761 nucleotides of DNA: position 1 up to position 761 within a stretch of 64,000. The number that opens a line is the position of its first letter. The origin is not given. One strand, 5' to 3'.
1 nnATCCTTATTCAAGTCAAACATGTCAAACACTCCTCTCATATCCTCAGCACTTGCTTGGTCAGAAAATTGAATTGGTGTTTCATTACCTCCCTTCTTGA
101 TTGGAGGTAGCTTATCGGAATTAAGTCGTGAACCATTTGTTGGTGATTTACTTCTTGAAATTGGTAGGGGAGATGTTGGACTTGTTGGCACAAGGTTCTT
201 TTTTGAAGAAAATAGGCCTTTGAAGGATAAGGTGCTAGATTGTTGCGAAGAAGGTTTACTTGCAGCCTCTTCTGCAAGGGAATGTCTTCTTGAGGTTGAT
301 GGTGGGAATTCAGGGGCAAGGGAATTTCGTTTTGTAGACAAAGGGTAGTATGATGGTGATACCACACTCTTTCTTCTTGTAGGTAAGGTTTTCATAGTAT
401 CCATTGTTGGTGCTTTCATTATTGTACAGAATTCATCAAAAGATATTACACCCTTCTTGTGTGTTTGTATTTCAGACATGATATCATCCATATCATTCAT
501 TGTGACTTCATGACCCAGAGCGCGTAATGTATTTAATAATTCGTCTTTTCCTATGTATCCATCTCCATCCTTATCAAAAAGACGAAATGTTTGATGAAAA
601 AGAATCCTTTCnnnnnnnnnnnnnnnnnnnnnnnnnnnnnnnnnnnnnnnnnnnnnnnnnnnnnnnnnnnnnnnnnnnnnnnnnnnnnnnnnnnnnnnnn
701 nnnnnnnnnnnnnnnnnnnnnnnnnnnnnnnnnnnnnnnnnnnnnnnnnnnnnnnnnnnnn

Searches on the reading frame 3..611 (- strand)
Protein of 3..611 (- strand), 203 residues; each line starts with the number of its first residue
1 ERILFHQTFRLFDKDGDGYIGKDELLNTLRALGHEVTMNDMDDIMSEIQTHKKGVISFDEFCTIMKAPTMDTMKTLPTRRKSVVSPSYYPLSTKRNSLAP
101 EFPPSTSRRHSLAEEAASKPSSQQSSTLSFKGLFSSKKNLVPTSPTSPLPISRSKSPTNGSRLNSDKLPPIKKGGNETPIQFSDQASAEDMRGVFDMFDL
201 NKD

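Call 66: search_solved_structures(query=window:3-611:-, max_evalue=0.001)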
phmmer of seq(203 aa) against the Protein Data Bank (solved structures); distinct sequences matched with E-value up to 0.001: 392 (the best 60 are shown).
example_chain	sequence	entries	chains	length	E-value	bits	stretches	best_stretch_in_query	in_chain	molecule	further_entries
4il1_A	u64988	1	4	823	2.2e-23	86.5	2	5-72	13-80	Calmodulin, Calcineurin subunit B type 1, Serine/threonine-protein phosphatase 2B catalyti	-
8aht_A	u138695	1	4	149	2.1e-22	83.4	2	5-72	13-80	Calmodulin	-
9kvo_C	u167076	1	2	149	1e-20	77.9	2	5-72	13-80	Calmodulin-1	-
6u3b_A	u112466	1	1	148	1.1e-20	77.7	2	5-72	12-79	Calmodulin-1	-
7vvd_C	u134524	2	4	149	1.1e-20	77.7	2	5-72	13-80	Calmodulin-1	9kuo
1dmo_A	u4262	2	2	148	1.2e-20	77.6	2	5-72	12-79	CALMODULIN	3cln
2lv6_A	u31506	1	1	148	1.2e-20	77.6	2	5-72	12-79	Calmodulin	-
1zuz_A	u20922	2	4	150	1.3e-20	77.5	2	5-72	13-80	calmodulin | Calmodulin 2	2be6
2ygg_B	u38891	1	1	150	1.3e-20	77.5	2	5-72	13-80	CALMODULIN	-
9jqi_A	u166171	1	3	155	1.3e-20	77.5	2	5-72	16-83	Calmodulin-1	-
9kuz_C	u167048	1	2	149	1.4e-20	77.4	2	5-72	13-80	Calmodulin-1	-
1k93_D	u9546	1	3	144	1.5e-20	77.3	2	5-72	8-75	CALMODULIN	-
5dbr_A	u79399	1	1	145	1.5e-20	77.3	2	5-72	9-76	Calmodulin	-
2vay_A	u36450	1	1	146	1.6e-20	77.2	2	5-72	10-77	CALMODULIN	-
1y0v_H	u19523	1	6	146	1.6e-20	77.2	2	5-72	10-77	Calmodulin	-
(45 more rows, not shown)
